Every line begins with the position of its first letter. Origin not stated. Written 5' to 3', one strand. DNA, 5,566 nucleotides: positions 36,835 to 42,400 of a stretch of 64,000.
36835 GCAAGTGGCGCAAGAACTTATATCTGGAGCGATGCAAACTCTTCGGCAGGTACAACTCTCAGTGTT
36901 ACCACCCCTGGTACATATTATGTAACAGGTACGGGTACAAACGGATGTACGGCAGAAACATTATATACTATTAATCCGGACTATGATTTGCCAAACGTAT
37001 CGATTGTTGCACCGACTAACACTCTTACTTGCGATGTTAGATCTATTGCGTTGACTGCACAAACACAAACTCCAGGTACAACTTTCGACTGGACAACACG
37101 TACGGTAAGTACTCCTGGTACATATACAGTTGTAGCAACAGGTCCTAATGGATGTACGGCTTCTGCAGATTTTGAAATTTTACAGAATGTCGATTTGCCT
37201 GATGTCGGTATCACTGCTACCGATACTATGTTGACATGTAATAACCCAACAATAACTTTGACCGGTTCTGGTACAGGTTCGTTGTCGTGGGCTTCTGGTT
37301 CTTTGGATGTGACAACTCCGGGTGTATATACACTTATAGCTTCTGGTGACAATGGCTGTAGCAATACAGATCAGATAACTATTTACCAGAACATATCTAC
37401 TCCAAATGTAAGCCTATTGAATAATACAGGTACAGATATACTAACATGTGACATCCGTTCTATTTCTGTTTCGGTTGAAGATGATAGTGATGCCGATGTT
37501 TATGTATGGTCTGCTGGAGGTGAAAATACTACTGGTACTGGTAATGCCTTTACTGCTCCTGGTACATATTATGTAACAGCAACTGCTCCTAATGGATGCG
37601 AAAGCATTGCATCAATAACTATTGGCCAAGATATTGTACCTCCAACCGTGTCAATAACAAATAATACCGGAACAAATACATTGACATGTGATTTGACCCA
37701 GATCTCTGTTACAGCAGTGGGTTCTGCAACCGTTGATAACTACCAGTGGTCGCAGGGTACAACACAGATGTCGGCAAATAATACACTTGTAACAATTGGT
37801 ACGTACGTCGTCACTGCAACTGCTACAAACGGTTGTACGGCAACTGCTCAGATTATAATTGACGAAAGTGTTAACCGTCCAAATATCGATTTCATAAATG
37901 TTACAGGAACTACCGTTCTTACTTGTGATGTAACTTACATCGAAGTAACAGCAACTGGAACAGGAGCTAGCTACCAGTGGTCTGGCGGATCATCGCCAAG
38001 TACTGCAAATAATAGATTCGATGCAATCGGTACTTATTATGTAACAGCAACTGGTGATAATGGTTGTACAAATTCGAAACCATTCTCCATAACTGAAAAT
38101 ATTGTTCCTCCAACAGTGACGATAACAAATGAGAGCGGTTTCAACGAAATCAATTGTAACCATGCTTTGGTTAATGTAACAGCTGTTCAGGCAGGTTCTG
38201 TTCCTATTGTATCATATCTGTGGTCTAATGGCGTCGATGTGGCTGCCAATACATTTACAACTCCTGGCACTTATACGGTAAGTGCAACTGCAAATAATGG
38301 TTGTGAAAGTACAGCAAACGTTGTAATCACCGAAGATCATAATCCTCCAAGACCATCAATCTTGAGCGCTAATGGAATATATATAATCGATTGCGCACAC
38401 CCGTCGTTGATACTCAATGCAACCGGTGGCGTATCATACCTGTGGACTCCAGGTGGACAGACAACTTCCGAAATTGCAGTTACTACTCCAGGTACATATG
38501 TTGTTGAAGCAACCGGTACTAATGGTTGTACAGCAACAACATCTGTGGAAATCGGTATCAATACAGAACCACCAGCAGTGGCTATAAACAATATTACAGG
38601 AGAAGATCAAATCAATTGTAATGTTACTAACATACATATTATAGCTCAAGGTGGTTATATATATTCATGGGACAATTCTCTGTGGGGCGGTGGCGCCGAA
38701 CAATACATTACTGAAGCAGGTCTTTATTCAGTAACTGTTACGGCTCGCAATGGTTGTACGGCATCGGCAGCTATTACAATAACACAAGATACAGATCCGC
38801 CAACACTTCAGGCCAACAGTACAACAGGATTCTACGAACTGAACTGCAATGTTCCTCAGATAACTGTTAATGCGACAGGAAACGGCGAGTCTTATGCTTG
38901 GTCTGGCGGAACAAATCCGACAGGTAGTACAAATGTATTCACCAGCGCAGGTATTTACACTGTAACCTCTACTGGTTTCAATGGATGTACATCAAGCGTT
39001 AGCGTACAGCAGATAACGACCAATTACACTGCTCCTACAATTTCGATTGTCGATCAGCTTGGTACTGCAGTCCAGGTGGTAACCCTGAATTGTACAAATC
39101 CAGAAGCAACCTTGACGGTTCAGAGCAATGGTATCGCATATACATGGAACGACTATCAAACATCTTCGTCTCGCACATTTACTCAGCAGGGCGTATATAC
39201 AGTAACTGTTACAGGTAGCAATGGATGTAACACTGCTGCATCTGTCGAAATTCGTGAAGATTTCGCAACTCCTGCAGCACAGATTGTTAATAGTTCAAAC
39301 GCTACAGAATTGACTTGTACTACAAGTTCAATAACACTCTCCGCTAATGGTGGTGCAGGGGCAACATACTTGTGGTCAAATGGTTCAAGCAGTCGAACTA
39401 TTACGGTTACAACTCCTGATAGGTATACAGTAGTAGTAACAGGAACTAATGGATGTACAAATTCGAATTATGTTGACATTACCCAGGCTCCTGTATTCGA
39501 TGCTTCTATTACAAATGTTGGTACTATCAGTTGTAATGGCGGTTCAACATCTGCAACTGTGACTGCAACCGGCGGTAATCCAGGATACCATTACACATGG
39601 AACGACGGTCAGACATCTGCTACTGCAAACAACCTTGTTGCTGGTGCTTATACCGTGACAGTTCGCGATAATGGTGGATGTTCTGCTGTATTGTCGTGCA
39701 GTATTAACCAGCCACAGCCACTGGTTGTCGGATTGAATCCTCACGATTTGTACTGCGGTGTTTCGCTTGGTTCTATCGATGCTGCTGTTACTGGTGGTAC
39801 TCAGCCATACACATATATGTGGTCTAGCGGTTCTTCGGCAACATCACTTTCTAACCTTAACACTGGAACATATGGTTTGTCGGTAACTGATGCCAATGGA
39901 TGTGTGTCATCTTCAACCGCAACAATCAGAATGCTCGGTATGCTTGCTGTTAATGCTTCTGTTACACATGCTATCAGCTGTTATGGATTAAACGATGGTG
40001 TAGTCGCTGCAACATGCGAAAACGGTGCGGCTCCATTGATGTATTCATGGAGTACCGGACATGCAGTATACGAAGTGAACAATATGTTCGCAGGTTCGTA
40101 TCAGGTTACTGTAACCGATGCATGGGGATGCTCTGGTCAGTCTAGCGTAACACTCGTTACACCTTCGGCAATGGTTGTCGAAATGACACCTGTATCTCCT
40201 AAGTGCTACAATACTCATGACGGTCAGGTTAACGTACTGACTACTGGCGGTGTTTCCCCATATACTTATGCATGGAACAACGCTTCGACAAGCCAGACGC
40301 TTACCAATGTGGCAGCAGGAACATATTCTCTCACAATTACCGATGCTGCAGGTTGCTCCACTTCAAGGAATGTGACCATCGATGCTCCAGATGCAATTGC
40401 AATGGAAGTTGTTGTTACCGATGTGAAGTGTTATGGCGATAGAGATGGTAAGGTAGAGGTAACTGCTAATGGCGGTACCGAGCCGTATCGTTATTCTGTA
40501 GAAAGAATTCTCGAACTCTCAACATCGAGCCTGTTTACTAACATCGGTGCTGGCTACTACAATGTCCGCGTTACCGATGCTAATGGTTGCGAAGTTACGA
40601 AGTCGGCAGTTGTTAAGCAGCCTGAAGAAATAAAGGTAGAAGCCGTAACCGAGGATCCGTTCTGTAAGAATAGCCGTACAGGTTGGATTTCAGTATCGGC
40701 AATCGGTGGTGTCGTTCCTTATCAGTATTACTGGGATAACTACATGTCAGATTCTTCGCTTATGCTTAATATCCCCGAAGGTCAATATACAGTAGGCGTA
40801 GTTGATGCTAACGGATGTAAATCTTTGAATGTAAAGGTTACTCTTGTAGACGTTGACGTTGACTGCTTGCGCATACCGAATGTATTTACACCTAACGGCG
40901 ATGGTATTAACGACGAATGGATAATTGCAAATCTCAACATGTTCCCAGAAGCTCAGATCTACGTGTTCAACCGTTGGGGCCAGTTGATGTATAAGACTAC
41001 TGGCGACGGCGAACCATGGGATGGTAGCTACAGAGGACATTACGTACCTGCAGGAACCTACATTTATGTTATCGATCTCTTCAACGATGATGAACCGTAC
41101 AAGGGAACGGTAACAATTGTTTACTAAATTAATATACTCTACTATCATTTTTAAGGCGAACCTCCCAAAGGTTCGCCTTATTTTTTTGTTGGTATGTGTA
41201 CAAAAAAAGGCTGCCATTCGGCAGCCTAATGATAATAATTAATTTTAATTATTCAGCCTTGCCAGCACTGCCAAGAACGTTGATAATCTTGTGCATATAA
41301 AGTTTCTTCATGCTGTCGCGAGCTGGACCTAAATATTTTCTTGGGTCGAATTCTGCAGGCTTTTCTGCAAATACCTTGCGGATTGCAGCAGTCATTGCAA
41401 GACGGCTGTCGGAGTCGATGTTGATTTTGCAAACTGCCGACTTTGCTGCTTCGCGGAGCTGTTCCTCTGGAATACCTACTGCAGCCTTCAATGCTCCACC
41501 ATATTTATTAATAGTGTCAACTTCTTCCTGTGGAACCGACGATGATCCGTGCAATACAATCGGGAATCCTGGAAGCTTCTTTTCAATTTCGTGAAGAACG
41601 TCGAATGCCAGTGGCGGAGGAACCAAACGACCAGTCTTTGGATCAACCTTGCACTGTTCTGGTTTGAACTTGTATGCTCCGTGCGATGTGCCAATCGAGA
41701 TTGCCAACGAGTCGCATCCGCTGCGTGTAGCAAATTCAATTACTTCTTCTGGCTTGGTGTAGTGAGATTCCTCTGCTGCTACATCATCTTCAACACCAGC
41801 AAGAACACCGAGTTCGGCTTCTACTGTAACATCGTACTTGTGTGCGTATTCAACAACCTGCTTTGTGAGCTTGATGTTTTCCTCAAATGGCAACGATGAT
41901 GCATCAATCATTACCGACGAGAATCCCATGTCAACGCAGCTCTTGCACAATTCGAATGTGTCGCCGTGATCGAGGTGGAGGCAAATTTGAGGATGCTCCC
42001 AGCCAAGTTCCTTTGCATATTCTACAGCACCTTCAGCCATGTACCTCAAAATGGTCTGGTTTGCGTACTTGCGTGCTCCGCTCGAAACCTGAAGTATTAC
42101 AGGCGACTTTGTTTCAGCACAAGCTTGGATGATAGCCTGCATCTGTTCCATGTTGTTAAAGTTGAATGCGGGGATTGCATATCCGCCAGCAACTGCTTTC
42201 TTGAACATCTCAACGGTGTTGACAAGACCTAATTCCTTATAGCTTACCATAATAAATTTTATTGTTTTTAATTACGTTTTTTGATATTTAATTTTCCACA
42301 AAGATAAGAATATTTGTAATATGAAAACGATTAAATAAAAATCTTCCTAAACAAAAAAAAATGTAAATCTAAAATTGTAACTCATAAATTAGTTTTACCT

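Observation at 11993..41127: Back-to-back giant T9SS cargo genes (4949 aa with type-A CTD, 4500 aa with type-B CTD) forming a 29-kb surface-protein locus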

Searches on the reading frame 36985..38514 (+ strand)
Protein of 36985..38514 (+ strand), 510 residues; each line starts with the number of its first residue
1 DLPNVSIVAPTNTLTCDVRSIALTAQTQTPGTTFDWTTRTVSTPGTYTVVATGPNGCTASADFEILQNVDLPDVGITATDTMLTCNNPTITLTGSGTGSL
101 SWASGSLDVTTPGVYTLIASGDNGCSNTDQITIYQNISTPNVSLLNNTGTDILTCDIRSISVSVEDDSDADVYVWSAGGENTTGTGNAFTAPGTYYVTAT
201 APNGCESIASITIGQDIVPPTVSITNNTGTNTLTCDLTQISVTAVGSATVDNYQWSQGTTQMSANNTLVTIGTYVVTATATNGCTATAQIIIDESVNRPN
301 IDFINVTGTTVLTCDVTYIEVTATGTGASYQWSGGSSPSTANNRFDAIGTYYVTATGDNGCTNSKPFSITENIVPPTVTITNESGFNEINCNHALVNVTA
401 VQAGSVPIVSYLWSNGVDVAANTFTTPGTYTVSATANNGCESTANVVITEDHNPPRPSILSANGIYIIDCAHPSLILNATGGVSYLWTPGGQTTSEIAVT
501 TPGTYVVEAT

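Call 15: search_protein_families(library=pfam, proteins=[window:36985-38514:+], max_evalue=0.01)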
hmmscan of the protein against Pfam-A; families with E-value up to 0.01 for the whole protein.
window:36985-38514:+ (510 aa): 3 families
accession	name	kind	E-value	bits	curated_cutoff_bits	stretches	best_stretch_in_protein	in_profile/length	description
PF00801.26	PKD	-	2.7e-06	27.7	23.5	1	405-445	26-74/80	PKD domain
PF19081.6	Ig_7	-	0.00026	21.7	27.3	1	153-213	11-78/84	Ig-like domain CHU_C associated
PF24312.1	Ig-like_POM152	-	0.0019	19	27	0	103-127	57-81/89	Nucleoporin POM152, Ig-like domain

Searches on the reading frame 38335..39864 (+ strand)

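Call 15: search_protein_families(library=pfam, proteins=[window:38335-39864:+], max_evalue=0.01)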
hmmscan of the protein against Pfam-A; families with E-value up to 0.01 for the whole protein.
window:38335-39864:+ (510 aa): 3 families
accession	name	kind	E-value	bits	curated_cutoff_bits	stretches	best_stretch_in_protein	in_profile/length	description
PF13573.12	SprB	-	6.2e-11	42.2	28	2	477-500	13-36/37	SprB repeat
PF00801.26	PKD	-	0.0007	20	23.5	0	257-302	16-73/80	PKD domain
PF06832.18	BiPBP_C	-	0.0022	18.3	26.8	0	245-301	31-87/90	Penicillin-Binding Protein C-terminus Family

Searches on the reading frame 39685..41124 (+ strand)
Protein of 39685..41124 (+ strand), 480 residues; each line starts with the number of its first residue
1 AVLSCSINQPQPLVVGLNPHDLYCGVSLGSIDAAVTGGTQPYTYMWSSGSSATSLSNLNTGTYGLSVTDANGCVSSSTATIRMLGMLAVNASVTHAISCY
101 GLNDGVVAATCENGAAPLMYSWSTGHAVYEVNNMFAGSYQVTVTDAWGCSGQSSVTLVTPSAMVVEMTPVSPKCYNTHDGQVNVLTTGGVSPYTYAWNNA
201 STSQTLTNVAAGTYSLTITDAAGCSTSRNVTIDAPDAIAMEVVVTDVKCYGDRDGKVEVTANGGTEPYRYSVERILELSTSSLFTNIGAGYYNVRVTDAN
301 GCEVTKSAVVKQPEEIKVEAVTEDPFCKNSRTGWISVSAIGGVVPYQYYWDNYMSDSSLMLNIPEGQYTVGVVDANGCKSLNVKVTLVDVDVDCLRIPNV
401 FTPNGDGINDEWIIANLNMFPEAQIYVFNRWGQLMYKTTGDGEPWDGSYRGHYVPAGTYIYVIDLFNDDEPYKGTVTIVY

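Call 15: search_protein_families(library=pfam, proteins=[window:39685-41124:+], max_evalue=0.01)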
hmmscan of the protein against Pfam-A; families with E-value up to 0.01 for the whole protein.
window:39685-41124:+ (480 aa): 6 families
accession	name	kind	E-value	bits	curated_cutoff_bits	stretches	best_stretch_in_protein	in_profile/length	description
PF13573.12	SprB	-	7.3e-38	128.4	28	5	243-272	3-32/37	SprB repeat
PF13585.12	CHU_C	-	9.9e-24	83.7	27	1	396-478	2-86/86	CHU_C Type IX secretion signal domain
PF06832.18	BiPBP_C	-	3.6e-07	30.4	26.8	0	205-227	65-87/90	Penicillin-Binding Protein C-terminus Family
PF13620.12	CarboxypepD_reg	-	0.0004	21.1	32.3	0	205-243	41-80/82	Carboxypeptidase regulatory-like domain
PF17210.9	SdrD_B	-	0.0014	19.2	29.7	0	283-309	51-77/112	SdrD B-like domain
PF18962.6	Por_Secre_tail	-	0.0057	17.4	27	0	51-73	46-68/75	Secretion system C-terminal sorting domain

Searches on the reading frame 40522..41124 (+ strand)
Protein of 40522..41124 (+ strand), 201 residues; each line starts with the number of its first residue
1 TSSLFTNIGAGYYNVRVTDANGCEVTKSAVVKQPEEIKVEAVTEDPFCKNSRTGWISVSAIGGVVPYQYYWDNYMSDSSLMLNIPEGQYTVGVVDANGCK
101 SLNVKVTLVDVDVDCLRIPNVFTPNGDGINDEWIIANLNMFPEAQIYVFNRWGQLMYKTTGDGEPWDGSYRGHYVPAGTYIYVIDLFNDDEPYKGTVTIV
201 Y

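Call 56: find_related_loci(query=window:40522-41124:+, collection=metagenome_contigs, flank=10000)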
Query window:40522-41124:+ (201 aa) in metagenome_contigs; peptide patterns used: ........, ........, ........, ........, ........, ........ (x = any residue, [..] = any of these).
600 stretches matched a pattern (row limit reached: there are more); 494 encode a relative of the query (tblastn E <= 1e-3); the best 80 are kept; 80 distinct loci.
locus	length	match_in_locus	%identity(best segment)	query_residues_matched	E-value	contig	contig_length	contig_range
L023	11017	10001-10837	92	1-201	2e-129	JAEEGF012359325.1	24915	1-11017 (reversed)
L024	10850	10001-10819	88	1-201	7e-126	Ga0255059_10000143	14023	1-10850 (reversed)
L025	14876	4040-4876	54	1-201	2e-70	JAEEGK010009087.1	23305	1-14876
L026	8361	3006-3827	46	7-201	1e-52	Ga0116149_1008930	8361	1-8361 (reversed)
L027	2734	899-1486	40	6-200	1e-41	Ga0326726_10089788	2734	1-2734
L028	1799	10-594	38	7-200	9e-38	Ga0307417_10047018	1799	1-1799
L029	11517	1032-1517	40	45-200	6e-36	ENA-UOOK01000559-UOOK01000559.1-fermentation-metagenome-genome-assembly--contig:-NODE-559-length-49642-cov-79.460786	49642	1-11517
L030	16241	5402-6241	33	2-200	8e-29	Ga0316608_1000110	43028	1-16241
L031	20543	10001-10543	37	13-192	3e-28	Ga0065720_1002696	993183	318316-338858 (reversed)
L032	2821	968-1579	33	3-200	1e-26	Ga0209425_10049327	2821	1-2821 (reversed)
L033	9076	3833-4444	34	3-200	4e-26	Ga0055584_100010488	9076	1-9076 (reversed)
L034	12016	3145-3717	32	3-199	7e-26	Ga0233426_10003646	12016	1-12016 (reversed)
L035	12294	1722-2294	31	3-199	2e-25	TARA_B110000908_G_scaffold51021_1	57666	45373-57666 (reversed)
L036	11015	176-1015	32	1-200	3e-25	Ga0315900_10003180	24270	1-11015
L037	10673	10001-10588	29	10-190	2e-23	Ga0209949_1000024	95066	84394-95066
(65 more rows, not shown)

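Call 60: search_protein_families(library=pfam, proteins=[L025:4958-6034:-, L026:3890-4576:+, L026:4627-5529:-], max_evalue=1)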
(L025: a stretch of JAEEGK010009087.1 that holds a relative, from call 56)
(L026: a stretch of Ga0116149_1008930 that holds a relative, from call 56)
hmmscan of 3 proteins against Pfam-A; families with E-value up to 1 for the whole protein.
L025:4958-6034:- (358 aa): 2 families
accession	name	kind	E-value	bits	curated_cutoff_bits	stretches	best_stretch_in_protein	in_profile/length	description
PF01012.27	ETF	-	2.5e-33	115.9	26.7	1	34-210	1-176/181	Electron transfer flavoprotein domain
PF00766.25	ETF_alpha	-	3.7e-26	91.4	27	1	235-315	2-81/81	Electron transfer flavoprotein FAD-binding domain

L026:3890-4576:+ (228 aa): 16 families
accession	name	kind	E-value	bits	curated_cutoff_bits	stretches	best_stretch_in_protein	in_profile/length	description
PF13489.12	Methyltransf_23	-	2.1e-17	63.7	27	1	55-171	15-126/164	Methyltransferase domain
PF08241.18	Methyltransf_11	-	1.1e-15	58.5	21.2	1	67-161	1-95/95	Methyltransferase domain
PF13649.12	Methyltransf_25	-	1.7e-13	51.5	27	1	66-157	1-97/97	Methyltransferase domain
PF13847.12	Methyltransf_31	-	2.2e-12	47.3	27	1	63-168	4-117/145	Methyltransferase domain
PF08242.18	Methyltransf_12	-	7.3e-11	43.1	30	1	67-158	1-97/98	Methyltransferase domain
PF05175.20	MTS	-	0.00014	22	23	1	62-130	31-102/170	Methyltransferase small domain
PF07021.18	MetW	-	0.00029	21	21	1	61-165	12-111/193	Methionine biosynthesis protein MetW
PF02353.26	CMAS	-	0.00083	19.2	27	1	61-161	61-164/273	Mycolic acid cyclopropane synthetase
PF01728.25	FtsJ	-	0.0058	17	24.1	1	61-125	20-83/181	FtsJ-like methyltransferase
PF06325.19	PrmA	-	0.014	15.3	22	1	61-96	160-196/296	Ribosomal protein L11 methyltransferase (PrmA)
PF10294.15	Methyltransf_16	-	0.016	15.4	21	1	56-156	40-150/174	Lysine methyltransferase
PF03848.20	TehB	-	0.018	14.9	20.4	1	64-100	32-68/193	Tellurite resistance protein TehB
PF07942.18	CARME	-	0.096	12.4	27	0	50-102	45-95/268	Carnosine N-methyltransferase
PF01739.24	CheR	-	0.19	11.6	27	0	109-157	119-169/195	CheR methyltransferase, SAM binding domain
PF01234.23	NNMT_PNMT_TEMT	-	0.25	11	25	0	52-86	46-80/261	NNMT/PNMT/TEMT family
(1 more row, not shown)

L026:4627-5529:- (300 aa): 2 families
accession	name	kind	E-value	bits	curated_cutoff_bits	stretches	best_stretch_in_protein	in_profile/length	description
PF01545.26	Cation_efflux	-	3.4e-53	180.8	26.6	1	25-218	2-198/198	Cation efflux family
PF16916.11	ZT_dimer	-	1.8e-17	63.5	26.7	1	222-296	1-77/78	Dimerisation domain of Zinc Transporter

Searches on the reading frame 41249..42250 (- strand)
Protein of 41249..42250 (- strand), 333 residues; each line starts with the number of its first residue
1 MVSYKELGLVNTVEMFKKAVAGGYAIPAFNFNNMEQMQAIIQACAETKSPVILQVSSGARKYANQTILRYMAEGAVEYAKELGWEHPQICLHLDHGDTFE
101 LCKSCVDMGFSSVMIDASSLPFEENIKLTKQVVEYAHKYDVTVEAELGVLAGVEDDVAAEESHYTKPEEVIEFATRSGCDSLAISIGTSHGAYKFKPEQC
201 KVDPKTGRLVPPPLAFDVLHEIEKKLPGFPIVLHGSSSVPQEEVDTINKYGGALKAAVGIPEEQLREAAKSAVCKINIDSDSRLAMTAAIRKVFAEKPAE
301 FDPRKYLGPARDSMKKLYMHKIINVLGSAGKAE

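Call 8: search_protein_families(library=pfam, proteins=[window:41249-42250:-], max_evalue=0.001)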
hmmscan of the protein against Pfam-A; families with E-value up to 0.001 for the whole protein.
window:41249-42250:- (333 aa): 1 family
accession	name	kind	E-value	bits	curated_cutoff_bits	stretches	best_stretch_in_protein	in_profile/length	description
PF01116.26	F_bP_aldolase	-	1.2e-99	333.8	25.5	1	10-331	1-277/277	Fructose-bisphosphate aldolase class-II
